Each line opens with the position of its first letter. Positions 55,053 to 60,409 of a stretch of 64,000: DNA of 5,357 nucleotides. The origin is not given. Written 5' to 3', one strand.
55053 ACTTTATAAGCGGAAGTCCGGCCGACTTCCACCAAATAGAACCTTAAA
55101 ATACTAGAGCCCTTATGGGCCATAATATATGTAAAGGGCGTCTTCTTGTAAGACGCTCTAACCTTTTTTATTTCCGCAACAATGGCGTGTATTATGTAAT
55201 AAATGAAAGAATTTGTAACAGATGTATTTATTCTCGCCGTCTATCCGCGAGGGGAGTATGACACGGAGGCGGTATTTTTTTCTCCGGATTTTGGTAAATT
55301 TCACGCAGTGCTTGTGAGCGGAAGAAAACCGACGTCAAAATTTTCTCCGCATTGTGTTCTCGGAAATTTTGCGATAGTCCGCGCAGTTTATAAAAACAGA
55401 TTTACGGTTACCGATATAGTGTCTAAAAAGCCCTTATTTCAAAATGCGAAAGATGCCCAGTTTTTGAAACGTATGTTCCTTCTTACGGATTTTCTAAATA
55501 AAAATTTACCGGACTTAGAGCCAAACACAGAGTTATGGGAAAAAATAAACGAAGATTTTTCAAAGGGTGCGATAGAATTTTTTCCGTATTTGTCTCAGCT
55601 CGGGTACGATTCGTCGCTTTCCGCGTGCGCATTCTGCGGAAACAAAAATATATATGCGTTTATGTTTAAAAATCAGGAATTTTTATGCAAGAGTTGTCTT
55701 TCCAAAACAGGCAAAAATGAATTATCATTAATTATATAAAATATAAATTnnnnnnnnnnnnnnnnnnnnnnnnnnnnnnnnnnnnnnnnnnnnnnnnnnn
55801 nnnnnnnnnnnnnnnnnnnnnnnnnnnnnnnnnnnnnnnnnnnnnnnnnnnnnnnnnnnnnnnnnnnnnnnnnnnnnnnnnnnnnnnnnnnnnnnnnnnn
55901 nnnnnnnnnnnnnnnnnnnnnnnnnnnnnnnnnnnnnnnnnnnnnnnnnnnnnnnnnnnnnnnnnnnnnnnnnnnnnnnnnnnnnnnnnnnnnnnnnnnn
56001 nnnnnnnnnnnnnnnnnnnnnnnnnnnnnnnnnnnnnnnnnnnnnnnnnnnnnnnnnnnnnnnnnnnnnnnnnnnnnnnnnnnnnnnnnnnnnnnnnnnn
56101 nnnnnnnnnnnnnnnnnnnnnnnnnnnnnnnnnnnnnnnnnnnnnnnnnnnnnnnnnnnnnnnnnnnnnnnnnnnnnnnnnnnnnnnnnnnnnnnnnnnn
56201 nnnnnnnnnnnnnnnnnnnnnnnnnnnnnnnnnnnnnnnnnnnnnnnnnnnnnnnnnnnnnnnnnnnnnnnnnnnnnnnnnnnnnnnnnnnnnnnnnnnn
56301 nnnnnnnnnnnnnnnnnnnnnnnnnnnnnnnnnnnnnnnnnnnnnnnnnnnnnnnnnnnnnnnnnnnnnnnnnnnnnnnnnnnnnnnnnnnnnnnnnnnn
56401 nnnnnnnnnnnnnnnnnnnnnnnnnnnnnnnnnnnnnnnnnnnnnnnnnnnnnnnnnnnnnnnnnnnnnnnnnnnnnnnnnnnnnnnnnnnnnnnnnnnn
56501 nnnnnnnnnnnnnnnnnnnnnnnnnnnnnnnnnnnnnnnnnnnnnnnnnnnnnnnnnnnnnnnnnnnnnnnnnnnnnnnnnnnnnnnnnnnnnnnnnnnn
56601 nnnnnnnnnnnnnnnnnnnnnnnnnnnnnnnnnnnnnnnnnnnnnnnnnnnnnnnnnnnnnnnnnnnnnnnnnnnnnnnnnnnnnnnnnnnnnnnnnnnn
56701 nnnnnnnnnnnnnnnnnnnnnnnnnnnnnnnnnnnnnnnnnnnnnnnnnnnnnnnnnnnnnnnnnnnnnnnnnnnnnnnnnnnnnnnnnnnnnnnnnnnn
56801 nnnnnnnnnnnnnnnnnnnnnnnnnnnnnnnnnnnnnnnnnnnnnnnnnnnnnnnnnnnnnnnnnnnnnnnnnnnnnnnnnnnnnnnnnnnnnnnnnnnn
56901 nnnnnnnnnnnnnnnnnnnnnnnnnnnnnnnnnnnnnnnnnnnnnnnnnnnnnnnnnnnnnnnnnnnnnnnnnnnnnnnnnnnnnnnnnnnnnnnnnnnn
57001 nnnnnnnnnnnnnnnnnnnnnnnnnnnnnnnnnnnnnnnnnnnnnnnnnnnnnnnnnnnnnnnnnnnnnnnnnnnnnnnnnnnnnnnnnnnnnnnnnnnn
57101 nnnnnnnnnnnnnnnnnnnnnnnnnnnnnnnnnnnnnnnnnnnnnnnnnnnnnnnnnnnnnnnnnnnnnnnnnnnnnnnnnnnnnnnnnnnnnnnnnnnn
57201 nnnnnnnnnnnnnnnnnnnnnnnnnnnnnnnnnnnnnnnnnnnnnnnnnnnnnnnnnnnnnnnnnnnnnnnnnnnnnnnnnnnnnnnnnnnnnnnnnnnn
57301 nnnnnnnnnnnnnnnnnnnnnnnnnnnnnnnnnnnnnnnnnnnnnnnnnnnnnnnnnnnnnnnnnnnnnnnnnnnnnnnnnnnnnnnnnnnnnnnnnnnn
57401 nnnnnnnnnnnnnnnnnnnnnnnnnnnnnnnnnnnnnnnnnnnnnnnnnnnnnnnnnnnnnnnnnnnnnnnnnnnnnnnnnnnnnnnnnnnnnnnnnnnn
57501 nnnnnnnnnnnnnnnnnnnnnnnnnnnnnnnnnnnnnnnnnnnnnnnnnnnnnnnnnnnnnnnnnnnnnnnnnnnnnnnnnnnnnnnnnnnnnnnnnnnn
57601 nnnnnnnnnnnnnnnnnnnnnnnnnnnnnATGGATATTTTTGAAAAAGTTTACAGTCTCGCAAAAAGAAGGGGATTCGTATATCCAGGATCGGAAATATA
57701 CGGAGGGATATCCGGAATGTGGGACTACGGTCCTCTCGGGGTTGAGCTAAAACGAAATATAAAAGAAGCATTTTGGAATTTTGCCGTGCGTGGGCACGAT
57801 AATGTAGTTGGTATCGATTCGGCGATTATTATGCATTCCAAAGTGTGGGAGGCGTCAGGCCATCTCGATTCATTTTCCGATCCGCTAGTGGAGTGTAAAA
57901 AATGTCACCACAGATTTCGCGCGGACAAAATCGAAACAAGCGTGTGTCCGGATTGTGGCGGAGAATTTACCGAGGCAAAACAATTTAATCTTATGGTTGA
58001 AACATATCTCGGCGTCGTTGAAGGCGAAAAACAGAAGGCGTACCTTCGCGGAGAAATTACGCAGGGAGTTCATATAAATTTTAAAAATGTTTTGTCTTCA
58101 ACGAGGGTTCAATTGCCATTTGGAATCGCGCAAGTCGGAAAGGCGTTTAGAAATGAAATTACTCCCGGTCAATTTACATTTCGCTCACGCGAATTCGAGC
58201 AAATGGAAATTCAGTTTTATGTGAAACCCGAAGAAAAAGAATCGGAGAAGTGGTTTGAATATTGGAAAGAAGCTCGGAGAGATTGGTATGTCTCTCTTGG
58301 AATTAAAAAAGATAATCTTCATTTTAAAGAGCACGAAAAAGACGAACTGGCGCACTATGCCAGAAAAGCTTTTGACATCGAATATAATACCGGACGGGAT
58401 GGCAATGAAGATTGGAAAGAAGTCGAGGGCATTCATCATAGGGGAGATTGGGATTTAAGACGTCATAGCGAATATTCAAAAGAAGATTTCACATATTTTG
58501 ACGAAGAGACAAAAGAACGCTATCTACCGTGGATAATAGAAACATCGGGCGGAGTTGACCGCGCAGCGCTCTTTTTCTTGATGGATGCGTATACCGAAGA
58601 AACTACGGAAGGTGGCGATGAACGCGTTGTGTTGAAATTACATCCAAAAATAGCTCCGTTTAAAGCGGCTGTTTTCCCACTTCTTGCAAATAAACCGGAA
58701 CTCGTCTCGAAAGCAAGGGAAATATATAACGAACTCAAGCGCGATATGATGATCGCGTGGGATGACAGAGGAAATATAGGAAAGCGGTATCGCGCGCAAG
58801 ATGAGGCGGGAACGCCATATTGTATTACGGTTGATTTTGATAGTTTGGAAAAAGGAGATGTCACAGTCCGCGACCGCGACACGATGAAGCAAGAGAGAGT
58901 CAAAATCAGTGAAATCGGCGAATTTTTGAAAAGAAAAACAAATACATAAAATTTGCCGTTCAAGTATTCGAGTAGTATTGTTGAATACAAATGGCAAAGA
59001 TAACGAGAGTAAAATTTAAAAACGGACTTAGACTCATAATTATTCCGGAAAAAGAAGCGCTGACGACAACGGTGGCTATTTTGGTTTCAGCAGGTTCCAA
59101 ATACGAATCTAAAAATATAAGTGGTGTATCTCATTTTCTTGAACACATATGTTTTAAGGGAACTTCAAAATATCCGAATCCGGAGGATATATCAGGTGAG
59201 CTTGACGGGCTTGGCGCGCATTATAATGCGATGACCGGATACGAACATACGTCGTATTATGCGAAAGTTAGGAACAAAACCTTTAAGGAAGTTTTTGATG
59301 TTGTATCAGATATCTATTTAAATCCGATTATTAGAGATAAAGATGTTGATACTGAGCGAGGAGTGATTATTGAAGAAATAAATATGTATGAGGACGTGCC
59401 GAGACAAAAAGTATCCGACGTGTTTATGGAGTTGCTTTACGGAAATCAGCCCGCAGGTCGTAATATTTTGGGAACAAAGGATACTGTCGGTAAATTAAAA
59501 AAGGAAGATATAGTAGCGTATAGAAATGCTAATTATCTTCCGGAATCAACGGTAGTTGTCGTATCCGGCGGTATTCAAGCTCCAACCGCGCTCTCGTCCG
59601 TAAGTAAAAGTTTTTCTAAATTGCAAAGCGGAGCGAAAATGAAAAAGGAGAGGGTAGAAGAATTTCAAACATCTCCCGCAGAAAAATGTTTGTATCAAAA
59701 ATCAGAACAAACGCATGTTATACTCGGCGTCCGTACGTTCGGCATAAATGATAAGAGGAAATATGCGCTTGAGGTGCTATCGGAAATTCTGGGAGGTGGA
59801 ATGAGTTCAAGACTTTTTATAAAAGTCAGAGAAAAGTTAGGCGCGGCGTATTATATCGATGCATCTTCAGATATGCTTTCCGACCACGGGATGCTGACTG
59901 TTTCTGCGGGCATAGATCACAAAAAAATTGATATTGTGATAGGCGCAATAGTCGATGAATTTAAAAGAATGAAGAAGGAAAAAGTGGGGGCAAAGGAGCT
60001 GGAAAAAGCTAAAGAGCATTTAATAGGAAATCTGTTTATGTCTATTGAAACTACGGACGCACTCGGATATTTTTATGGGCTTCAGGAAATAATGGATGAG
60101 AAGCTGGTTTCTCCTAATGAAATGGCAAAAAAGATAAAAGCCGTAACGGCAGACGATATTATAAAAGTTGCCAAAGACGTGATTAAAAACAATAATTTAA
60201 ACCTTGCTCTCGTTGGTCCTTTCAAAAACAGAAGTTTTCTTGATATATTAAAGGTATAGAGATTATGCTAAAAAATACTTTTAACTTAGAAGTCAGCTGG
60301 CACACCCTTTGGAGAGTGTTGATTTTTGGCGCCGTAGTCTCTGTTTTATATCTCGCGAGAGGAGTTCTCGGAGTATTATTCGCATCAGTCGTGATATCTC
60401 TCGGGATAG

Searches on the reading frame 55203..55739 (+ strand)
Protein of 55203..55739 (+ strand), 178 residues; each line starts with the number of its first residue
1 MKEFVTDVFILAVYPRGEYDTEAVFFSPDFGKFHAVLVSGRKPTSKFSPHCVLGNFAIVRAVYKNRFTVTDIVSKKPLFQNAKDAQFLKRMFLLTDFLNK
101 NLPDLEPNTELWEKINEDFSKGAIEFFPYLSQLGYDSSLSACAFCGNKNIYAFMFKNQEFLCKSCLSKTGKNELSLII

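Call 105: search_protein_families(library=pfam, proteins=[window:55203-55739:+], max_evalue=0.0001)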
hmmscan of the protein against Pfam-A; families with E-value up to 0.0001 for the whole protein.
window:55203-55739:+ (178 aa): 1 family
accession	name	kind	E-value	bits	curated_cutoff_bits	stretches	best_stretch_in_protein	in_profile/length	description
PF11967.14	RecO_N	-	1.2e-05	25.6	27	1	1-64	1-62/80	Recombination protein O N terminal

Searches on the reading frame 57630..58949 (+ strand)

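Call 106: search_protein_families(library=pfam, proteins=[window:57630-58949:+], max_evalue=0.0001)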
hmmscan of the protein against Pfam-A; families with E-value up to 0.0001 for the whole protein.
window:57630-58949:+ (439 aa): 3 families
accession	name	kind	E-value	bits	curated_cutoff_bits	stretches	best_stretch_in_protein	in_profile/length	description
PF03129.25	HGTP_anticodon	-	2e-21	76.4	21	1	345-435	1-93/94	Anticodon binding domain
PF00587.30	tRNA-synt_2b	-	2.7e-09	37.8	29.3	1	134-289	8-120/179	tRNA synthetase class II core domain (G, H, P, S and T)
PF00102.32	Y_phosphatase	-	4.6e-05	23.6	20.9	1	199-329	75-200/234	Protein-tyrosine phosphatase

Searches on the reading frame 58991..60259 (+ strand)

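Call 106: search_protein_families(library=pfam, proteins=[window:58991-60259:+], max_evalue=0.0001)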
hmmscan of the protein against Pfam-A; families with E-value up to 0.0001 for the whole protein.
window:58991-60259:+ (422 aa): 2 families
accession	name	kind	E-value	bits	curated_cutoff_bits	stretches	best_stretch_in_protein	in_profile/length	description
PF00675.25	Peptidase_M16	-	4e-36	124.6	22.3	1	22-163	9-149/149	Insulinase (Peptidase family M16)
PF05193.26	Peptidase_M16_C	-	6.8e-35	121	23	1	169-343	2-180/181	Peptidase M16 inactive domain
